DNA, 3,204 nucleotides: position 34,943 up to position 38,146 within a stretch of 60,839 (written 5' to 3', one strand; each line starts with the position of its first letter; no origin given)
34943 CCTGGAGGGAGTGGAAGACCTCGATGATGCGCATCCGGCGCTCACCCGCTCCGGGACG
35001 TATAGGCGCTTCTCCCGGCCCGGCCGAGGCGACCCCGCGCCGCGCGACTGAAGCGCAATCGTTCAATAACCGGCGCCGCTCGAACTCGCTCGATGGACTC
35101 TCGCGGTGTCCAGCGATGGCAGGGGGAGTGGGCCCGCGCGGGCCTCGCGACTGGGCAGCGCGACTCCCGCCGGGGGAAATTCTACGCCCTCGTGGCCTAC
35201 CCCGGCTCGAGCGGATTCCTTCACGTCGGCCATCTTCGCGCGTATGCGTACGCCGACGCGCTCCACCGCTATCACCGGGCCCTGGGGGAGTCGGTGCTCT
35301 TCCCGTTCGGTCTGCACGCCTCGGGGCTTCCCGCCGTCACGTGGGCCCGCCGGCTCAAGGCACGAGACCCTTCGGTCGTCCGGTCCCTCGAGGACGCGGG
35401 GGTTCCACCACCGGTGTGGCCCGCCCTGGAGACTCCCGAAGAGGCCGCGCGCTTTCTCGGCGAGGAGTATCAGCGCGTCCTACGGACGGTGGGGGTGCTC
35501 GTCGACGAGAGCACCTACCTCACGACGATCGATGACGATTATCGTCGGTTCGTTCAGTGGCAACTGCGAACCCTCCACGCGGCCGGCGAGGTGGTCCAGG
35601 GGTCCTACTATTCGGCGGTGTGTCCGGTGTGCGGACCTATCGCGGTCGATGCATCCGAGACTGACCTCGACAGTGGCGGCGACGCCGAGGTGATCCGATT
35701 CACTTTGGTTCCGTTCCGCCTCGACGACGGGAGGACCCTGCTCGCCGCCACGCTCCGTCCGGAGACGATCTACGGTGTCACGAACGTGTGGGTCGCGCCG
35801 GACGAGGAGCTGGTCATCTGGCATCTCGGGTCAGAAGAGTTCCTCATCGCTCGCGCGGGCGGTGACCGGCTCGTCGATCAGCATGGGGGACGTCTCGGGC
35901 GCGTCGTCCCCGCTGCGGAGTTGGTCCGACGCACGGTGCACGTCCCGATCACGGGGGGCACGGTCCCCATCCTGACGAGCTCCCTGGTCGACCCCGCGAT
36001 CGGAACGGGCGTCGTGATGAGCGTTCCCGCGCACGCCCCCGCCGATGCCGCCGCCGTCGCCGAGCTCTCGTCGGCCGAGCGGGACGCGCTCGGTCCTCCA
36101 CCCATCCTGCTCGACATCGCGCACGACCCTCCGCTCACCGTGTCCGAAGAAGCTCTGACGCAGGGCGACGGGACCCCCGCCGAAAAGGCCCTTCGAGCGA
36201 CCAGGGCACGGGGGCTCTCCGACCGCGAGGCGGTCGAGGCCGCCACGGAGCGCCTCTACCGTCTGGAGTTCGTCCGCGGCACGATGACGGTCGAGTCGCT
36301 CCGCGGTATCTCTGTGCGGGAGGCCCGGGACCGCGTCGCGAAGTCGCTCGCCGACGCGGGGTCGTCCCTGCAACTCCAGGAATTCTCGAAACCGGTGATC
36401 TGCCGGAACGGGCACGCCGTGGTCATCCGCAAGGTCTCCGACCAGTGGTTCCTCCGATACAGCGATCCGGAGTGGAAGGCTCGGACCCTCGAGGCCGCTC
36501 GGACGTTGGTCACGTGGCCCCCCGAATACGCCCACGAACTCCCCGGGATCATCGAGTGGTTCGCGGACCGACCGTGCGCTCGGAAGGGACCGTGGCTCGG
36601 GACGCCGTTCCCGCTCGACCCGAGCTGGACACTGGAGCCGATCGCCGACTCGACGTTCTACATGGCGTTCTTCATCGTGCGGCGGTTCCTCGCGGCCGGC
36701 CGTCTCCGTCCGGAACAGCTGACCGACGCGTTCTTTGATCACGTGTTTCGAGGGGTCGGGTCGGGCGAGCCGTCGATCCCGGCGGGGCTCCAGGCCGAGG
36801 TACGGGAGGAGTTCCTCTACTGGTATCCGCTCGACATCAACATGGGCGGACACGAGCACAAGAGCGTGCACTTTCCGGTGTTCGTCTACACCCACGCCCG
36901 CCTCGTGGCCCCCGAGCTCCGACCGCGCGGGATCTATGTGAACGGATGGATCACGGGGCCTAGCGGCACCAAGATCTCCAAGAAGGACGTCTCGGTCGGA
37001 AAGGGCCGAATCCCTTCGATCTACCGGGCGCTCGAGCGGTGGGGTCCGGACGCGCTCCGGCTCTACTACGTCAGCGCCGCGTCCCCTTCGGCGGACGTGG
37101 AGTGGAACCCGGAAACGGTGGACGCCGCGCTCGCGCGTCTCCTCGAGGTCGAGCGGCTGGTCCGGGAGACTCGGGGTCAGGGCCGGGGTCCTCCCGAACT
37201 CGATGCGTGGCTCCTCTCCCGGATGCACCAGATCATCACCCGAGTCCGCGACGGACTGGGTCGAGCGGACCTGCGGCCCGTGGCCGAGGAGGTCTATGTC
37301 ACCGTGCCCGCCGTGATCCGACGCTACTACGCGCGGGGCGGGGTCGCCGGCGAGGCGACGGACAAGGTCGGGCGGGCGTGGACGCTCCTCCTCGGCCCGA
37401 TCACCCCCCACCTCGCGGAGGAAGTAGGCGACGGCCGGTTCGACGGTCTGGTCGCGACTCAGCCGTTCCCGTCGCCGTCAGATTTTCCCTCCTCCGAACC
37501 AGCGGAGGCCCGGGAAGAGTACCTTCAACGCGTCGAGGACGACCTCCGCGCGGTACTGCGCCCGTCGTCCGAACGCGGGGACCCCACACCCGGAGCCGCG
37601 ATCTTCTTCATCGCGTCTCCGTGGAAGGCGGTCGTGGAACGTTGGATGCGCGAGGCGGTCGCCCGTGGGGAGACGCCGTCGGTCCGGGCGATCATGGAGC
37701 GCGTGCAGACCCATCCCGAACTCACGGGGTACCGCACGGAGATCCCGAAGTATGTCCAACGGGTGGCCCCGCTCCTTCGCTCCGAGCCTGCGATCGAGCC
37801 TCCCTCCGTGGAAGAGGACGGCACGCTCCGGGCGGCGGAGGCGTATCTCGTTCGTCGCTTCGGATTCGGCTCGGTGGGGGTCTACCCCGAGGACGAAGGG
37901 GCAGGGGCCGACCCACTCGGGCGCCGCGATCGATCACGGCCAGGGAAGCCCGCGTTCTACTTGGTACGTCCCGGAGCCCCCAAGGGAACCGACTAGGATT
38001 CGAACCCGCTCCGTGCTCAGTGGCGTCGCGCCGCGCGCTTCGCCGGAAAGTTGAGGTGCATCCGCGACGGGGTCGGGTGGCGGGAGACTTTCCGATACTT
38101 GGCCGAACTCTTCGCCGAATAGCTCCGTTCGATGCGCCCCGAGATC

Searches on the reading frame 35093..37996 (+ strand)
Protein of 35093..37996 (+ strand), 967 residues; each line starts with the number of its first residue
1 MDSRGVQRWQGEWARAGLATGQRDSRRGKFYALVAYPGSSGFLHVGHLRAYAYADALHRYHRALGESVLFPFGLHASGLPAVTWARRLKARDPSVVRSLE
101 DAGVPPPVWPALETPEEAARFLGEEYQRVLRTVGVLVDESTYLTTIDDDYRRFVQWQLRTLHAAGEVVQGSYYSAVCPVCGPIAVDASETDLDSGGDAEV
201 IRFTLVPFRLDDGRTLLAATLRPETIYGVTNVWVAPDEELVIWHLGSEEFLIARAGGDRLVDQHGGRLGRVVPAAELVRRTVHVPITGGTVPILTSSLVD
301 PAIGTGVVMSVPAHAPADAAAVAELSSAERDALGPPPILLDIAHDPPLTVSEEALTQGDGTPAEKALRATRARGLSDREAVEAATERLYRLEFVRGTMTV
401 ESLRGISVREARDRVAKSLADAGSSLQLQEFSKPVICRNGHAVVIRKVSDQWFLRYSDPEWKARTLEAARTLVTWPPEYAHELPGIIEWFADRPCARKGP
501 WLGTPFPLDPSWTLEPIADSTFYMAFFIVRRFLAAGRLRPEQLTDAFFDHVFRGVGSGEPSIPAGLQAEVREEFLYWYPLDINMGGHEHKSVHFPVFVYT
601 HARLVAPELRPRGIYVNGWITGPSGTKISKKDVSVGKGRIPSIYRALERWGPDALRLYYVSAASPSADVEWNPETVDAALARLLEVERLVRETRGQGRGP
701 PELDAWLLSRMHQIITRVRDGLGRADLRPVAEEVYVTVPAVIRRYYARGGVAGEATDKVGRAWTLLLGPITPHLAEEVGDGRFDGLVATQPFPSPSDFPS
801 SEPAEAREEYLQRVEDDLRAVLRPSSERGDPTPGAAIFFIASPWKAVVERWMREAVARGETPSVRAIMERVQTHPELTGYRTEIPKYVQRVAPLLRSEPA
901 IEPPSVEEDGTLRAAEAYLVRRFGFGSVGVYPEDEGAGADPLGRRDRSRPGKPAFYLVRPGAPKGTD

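Call 58: search_protein_families(library=ncbifam, proteins=[window:35093-37996:+], max_evalue=0.00001)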
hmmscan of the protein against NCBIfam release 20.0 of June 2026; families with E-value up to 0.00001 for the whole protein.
window:35093-37996:+ (967 aa): 11 families
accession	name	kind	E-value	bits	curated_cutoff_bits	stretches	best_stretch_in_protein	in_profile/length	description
NF008957.0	PRK12300.1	subfamily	1.7e-196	655.1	677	1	7-957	11-945/946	leucine--tRNA ligase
TIGR00395.1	leuS_arch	equivalog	2.2e-172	575.4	648.5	1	7-957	5-937/938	leucine--tRNA ligase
NF009687.0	PRK13208.1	equivalog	4.1e-40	137.7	738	3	7-239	17-234/801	valine--tRNA ligase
TIGR00422.1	valS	equivalog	8.4e-37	126.6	612.1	2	7-239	12-235/863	valine--tRNA ligase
TIGR00396.1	leuS_bact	equivalog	5.2e-34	117.5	548.4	1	7-195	8-171/843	leucine--tRNA ligase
NF004349.1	PRK05729.1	equivalog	1.3e-32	112.9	704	2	7-239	11-229/860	valine--tRNA ligase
NF000540.1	alt_ValS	exception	2.4e-25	88.6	900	1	7-81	11-86/827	valine--tRNA ligase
NF011492.0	PRK14900.1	equivalog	8.2e-16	57.1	1783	1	8-239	21-244/1044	valine--tRNA ligase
TIGR00392.1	ileS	equivalog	2e-11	42.8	621.4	1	26-320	34-340/861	isoleucine--tRNA ligase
TIGR00398.1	metG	equivalog_domain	1.8e-07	30.3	336.35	0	39-88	10-59/530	methionine--tRNA ligase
NF001100.0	PRK00133.1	equivalog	9.7e-06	24.4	587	0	35-96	12-73/676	methionine--tRNA ligase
